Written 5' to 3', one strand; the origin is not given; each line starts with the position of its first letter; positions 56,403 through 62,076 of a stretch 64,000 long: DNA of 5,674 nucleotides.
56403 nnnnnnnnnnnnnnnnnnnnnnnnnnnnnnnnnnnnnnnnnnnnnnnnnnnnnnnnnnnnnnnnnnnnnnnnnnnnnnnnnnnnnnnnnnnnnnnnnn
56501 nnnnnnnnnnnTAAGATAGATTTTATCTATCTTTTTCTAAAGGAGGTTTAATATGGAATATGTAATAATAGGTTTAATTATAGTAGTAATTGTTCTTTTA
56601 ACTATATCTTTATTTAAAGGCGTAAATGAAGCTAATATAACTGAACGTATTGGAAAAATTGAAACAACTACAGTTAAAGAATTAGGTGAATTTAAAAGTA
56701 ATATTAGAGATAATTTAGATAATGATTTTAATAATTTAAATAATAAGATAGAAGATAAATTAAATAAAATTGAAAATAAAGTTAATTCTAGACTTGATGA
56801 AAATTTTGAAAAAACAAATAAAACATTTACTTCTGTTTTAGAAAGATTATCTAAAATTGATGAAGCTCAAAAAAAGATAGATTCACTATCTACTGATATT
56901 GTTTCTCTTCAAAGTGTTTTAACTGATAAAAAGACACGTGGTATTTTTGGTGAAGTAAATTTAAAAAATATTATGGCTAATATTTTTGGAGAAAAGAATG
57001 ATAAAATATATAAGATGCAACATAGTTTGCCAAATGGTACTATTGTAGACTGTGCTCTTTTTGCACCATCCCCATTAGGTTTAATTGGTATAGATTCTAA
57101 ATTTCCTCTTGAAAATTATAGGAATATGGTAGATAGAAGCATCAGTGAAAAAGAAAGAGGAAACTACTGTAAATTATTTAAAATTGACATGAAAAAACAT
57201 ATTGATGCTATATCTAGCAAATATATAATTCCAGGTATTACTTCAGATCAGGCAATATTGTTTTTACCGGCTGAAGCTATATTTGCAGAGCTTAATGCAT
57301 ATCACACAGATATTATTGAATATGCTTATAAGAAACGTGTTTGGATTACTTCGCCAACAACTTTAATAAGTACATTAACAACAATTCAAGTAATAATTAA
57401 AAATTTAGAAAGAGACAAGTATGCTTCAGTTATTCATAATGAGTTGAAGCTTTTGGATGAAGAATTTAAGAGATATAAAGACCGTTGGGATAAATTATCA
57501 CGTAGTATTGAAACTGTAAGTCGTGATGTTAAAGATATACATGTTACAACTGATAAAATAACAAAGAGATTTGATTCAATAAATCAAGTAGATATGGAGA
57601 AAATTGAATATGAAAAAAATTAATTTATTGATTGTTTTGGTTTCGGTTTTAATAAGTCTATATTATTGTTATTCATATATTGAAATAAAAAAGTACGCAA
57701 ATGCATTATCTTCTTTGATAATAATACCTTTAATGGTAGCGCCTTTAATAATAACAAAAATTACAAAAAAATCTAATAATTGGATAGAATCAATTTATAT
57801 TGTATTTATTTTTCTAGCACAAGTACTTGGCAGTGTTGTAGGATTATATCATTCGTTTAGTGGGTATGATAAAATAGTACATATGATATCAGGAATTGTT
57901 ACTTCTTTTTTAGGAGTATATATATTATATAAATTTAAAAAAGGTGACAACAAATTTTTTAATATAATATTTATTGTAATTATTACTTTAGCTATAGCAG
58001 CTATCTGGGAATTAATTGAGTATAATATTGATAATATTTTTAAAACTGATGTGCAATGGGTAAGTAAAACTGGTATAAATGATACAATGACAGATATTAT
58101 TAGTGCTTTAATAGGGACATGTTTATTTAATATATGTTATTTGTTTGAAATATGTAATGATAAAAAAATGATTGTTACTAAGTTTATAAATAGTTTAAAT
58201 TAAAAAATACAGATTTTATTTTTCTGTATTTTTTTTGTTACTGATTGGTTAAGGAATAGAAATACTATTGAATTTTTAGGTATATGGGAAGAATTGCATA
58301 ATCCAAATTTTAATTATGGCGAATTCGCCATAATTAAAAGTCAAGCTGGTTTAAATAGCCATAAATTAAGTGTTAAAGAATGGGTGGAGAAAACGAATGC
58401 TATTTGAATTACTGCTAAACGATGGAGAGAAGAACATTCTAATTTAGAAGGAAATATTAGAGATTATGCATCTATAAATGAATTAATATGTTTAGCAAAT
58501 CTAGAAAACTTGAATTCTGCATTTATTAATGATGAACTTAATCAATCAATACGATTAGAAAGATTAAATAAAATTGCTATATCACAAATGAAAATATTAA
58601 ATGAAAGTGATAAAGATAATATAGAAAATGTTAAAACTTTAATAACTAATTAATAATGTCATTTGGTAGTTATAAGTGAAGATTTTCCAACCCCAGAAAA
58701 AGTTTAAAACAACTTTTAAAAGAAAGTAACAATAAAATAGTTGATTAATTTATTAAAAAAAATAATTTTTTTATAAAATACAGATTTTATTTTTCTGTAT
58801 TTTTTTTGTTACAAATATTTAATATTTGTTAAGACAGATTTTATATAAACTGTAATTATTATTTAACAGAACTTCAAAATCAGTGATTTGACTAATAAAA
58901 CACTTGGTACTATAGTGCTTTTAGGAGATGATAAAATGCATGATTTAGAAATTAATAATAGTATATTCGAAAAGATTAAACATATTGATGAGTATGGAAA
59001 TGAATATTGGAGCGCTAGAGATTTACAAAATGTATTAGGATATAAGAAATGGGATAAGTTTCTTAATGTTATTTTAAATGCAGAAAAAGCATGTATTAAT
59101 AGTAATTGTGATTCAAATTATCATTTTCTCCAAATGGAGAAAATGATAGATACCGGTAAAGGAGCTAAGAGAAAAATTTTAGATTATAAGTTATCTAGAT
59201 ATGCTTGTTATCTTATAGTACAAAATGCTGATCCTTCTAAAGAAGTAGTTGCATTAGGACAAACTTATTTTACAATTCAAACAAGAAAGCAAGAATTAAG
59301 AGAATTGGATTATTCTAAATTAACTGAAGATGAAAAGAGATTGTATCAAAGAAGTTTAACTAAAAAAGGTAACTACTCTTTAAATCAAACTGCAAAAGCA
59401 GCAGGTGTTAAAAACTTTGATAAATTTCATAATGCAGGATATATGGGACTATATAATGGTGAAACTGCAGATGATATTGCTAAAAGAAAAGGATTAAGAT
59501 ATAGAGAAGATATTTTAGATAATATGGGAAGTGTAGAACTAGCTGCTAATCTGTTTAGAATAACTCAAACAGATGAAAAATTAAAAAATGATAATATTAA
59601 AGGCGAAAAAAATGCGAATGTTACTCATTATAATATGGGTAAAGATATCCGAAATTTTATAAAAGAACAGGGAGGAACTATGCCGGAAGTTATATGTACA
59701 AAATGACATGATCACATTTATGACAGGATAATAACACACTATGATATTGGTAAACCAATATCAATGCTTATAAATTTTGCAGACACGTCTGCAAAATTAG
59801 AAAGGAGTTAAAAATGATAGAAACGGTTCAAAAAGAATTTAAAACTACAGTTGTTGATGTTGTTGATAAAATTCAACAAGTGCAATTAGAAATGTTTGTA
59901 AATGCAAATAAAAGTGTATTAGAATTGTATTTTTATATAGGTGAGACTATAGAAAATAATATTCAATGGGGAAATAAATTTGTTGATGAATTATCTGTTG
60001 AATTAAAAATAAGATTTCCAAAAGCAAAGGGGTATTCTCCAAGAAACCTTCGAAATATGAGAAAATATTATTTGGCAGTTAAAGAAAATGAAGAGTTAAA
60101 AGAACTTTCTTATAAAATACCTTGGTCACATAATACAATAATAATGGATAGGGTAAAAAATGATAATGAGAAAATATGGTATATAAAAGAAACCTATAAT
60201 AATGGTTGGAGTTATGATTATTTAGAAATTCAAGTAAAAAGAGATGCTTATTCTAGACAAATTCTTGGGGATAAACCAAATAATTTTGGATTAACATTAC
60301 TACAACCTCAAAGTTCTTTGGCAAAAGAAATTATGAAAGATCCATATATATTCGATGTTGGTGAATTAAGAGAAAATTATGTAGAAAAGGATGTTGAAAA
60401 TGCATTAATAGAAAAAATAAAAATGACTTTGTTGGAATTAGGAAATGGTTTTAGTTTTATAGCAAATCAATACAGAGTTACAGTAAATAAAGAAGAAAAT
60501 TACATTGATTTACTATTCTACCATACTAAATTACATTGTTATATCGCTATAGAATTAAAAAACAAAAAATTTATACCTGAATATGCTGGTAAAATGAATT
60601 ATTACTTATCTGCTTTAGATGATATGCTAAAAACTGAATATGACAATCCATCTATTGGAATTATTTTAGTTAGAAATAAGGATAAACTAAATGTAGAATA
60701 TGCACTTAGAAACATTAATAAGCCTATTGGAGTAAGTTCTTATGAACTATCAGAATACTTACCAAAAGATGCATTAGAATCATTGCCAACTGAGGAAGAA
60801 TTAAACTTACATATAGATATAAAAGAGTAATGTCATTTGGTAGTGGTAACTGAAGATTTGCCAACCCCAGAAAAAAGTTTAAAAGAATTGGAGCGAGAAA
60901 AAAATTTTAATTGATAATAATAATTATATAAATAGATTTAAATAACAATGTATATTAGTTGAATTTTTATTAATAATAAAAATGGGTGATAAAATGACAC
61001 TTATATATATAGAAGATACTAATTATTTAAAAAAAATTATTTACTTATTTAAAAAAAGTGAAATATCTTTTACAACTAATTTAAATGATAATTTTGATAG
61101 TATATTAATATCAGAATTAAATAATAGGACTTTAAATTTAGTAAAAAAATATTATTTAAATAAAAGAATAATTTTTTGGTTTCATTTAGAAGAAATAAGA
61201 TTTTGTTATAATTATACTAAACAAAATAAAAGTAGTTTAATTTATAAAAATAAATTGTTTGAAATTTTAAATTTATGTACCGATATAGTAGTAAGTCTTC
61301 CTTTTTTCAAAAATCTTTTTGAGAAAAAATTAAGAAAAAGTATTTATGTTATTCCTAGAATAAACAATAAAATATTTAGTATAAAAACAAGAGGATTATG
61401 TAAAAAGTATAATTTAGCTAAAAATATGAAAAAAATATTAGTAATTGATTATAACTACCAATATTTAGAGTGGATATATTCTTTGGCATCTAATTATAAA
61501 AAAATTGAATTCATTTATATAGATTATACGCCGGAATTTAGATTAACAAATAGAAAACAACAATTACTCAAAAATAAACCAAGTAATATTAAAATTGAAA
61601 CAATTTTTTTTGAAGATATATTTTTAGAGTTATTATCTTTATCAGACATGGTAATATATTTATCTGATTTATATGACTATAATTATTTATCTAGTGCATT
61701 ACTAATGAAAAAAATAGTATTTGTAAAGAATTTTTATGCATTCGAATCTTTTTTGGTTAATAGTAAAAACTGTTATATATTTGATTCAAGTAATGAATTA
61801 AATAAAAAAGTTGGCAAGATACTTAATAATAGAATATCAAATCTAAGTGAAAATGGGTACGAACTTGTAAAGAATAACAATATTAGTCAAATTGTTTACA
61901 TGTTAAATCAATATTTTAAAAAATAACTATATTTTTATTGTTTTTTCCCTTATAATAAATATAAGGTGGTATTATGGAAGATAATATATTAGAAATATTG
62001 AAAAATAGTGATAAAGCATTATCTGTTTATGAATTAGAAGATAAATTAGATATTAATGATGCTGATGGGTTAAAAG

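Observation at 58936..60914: dinD split by a 1.16-kb TIR-bounded element whose only gene is a YhcG-family PD-(D/E)XK nuclease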

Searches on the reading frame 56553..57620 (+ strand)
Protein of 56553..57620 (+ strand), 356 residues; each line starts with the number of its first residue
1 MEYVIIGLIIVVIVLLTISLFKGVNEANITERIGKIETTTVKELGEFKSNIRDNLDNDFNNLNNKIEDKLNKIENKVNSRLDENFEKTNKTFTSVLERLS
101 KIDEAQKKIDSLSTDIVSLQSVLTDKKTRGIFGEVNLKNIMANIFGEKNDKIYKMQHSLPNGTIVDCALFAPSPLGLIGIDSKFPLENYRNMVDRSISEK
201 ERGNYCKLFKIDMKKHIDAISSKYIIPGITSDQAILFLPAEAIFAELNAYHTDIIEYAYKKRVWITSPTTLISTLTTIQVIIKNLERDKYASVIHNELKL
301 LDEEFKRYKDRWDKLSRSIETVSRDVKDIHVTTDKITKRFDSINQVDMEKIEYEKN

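Call 6: search_protein_families(library=pfam, proteins=[window:56553-57620:+], max_evalue=0.01)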
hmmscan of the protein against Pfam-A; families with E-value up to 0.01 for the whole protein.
window:56553-57620:+ (356 aa): 9 families
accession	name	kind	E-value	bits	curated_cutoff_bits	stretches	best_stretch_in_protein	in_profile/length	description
PF02646.22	RmuC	-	2.3e-56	191.5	26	1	69-349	2-287/291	RmuC family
PF01519.22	DUF16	-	4e-05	24.5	40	0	35-116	16-78/104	Protein of unknown function DUF16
PF01442.23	Apolipoprotein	-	0.00022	21.4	90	1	28-115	15-103/190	Apolipoprotein A1/A4/E domain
PF05478.16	Prominin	-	0.00088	17.9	34.3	1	23-123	161-269/799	Prominin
PF10046.14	BLOC1_2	-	0.0012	19.6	33.4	0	60-116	26-81/96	Biogenesis of lysosome-related organelles complex-1 subunit 2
PF24611.2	Spectrin_Anc-1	-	0.0049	17.6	33.2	0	54-122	11-85/115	Nuclear anchorage protein 1, spectrin-like repeat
PF20653.3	COG6_C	-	0.0052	16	26.4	1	53-155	271-372/462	Conserved Oligomeric Golgi complex subunit 6, C-terminal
PF07889.17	DUF1664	-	0.0061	17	34.6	0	39-123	34-117/124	Protein of unknown function (DUF1664)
PF04513.17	Baculo_PEP_C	-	0.0097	16.4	38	0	44-125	25-103/140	Baculovirus polyhedron envelope protein, PEP, C terminus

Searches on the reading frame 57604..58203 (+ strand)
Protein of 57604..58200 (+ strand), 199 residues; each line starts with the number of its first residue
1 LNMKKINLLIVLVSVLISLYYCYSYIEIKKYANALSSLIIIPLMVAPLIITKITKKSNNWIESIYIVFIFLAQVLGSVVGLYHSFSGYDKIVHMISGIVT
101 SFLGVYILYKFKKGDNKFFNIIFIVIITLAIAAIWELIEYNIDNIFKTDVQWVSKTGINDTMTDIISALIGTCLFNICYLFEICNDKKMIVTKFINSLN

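Call 6: search_protein_families(library=pfam, proteins=[window:57604-58200:+], max_evalue=0.01)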
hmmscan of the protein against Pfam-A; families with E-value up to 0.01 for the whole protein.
window:57604-58200:+ (199 aa): 2 families
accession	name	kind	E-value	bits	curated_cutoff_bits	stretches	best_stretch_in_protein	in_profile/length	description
PF09997.14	DUF2238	-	1.8e-07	31.6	26.4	1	64-167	51-139/140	Predicted membrane protein (DUF2238)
PF04892.17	VanZ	-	0.009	17.1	30.1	0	65-178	36-125/126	VanZ like family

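Call 74: find_encoding_contigs(protein=window:57610-58203:+, flank=4500, max_places=10)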
Protein window:57610-58203:+ (197 aa): 6 contigs read that carry it; 3 places shown.
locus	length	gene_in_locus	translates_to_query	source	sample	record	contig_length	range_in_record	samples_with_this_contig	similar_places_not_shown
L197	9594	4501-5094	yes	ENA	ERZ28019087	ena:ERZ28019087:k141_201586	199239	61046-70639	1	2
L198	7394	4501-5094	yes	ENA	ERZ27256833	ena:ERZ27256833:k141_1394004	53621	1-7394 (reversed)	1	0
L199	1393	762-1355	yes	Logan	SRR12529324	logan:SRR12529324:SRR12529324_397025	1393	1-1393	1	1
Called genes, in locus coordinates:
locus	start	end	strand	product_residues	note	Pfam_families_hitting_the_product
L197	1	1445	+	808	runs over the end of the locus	PF02534:T4SS-DNA_transf, PF10412:TrwB_AAD_bind, PF12696:TraG-D_C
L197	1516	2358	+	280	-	-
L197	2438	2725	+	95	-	PF00581:Rhodanese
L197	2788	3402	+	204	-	-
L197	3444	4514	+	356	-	PF02646:RmuC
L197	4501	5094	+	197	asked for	PF09997:DUF2238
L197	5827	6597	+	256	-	PF02498:Bro-N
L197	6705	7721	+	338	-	PF17761:DUF1016_N, PF06250:YhcG_C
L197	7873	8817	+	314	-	-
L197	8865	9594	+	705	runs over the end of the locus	PF08206:OB_RNB, PF17876:CSD2, PF00773:RNB, PF00575:S1 (weak)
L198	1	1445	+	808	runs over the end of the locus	PF02534:T4SS-DNA_transf, PF10412:TrwB_AAD_bind, PF12696:TraG-D_C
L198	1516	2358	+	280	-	-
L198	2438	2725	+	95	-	PF00581:Rhodanese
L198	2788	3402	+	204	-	-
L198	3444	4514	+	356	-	PF02646:RmuC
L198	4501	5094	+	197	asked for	PF09997:DUF2238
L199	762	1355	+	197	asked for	PF09997:DUF2238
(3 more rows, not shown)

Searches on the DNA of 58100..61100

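Call 49: search_rna_families(source=window, start=58100, end=61100, threshold=evalue, max_evalue=1)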
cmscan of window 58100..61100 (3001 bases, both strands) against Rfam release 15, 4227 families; matches with E-value up to 1: 1.
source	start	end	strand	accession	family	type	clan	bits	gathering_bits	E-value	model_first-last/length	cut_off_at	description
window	58662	58733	+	RF01363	CRISPR-DR50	Gene; CRISPR;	-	25.2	47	0.77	1-46/46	no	CRISPR RNA direct repeat element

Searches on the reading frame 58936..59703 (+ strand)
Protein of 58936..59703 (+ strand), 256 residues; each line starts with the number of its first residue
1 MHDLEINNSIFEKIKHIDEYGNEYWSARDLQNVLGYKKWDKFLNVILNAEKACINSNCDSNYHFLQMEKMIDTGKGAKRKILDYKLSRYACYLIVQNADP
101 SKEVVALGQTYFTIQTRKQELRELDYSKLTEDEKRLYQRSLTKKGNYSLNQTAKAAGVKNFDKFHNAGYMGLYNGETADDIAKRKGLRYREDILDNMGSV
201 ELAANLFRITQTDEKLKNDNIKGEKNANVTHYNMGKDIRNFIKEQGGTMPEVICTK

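Call 6: search_protein_families(library=pfam, proteins=[window:58936-59703:+], max_evalue=0.01)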
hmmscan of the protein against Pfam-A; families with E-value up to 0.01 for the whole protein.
window:58936-59703:+ (256 aa): 1 family
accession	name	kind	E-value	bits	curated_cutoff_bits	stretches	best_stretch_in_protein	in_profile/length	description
PF02498.22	Bro-N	-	1.3e-11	45.4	25.6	1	13-105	1-85/96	BRO family, N-terminal domain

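Call 58: search_protein_families(library=padloc, proteins=[window:58936-59703:+], max_evalue=0.01)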
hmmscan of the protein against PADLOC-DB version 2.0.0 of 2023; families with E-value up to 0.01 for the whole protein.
window:58936-59703:+ (256 aa): 5 families
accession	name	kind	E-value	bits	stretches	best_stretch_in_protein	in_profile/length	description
PDLC04919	PDC-S13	-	1.2e-97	324.5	1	7-253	9-253/281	-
PDLC03083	Specificity_I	-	1.6e-74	249.3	1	8-252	3-251/717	Type I specificity subunit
PDLC04918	PDC-S13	-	1e-49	167.5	2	149-253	81-188/214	-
PDLC04871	PDC-S05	-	9.6e-29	98.6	1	8-122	11-125/468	-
PDLC04920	PDC-S13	-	7.2e-10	36.6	1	124-248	130-258/286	-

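Call 59: search_protein_families(library=ncbifam, proteins=[window:58936-59703:+], max_evalue=0.01)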
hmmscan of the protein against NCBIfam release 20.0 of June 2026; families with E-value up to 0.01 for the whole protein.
window:58936-59703:+ (256 aa): 1 family
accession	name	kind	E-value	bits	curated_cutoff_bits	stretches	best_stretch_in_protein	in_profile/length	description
NF008573.0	PRK11525.1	equivalog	1.6e-97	326.4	242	1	7-254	9-260/288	DNA damage-inducible protein D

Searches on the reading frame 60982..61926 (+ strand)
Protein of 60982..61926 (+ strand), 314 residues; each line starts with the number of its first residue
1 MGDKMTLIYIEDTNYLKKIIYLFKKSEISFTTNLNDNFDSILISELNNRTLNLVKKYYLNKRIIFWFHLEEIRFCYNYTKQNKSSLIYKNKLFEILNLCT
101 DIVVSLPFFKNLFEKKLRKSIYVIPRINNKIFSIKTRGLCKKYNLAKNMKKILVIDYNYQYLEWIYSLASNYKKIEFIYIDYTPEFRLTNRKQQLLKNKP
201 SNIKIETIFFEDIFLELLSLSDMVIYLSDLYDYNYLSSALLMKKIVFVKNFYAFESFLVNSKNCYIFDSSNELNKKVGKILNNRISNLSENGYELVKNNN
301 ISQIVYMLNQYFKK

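Call 6: search_protein_families(library=pfam, proteins=[window:60982-61923:+], max_evalue=0.01)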
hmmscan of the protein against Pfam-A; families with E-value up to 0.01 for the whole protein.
window:60982-61923:+ (314 aa): 0 families

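Call 48: find_encoding_contigs(protein=window:60982-61926:+, flank=4000, max_places=10)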
Protein window:60982-61926:+ (314 aa): 5 contigs read that carry it; 4 places shown.
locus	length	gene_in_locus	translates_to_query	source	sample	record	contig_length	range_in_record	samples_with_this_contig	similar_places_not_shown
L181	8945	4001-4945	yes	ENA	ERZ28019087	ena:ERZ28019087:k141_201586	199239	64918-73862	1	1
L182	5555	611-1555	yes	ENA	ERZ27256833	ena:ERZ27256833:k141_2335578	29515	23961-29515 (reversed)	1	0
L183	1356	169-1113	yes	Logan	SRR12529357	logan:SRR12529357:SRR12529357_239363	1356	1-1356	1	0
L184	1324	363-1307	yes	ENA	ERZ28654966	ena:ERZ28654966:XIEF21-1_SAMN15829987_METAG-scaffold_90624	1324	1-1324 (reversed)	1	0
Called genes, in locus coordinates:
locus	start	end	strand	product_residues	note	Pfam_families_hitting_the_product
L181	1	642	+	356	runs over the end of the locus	PF02646:RmuC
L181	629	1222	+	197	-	PF09997:DUF2238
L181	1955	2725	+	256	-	PF02498:Bro-N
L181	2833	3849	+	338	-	PF17761:DUF1016_N, PF06250:YhcG_C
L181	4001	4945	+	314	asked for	-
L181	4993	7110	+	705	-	PF08206:OB_RNB, PF17876:CSD2, PF00773:RNB, PF00575:S1 (weak)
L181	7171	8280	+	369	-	PF09587:PGA_cap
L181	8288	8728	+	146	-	PF01668:SmpB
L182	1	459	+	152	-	?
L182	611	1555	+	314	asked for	-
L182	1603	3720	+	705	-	PF08206:OB_RNB, PF17876:CSD2, PF00773:RNB, PF00575:S1 (weak)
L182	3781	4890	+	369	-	PF09587:PGA_cap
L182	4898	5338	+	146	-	PF01668:SmpB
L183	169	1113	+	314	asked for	-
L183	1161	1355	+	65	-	?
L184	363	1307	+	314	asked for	-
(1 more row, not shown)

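Call 59: search_protein_families(library=ncbifam, proteins=[window:60982-61923:+], max_evalue=0.01)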
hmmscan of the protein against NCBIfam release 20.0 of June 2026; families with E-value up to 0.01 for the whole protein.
window:60982-61923:+ (314 aa): 2 families
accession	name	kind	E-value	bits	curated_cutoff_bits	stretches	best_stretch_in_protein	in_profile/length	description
NF053513.1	Gtran_IagA_BgsA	equivalog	1.5e-16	60.4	460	1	23-313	29-329/333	LTA glycolipid anchor biosynthesis glycosyltransferase, IagA/BgsA family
NF049987.1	DaglGlyslTfaseDgs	equivalog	2.1e-05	23.6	500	1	25-313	31-325/332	processive diacylglycerol alpha-glucosyltransferase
